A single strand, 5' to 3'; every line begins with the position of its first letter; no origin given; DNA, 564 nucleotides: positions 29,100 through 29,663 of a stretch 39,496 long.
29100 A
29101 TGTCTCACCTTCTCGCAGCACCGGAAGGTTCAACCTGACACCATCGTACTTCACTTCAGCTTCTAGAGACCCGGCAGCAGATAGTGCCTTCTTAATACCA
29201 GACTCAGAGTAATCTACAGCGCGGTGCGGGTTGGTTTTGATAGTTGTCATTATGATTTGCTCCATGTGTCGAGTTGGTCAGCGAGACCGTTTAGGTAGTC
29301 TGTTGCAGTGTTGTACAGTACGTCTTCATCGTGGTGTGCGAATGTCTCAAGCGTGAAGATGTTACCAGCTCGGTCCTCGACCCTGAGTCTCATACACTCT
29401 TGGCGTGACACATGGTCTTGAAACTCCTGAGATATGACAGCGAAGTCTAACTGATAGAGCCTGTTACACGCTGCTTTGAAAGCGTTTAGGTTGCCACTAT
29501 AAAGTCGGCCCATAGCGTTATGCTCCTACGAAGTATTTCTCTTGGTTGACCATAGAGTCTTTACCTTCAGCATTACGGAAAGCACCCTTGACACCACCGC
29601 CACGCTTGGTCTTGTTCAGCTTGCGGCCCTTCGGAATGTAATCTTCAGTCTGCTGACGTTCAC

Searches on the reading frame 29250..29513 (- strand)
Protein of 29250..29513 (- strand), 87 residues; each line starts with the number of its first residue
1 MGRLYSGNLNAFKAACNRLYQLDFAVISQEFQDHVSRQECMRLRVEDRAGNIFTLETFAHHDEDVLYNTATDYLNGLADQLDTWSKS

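Call 48: search_protein_families(library=pfam, proteins=[window:29250-29513:-], max_evalue=0.001)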
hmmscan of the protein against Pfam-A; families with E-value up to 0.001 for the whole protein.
window:29250-29513:- (87 aa): 1 family
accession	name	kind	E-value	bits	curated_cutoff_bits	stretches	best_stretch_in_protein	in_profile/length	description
PF10922.13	T7-like_gp12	-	2.1e-34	118.1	22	1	1-84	1-84/85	Bacteriophage T7-like, gene 1.2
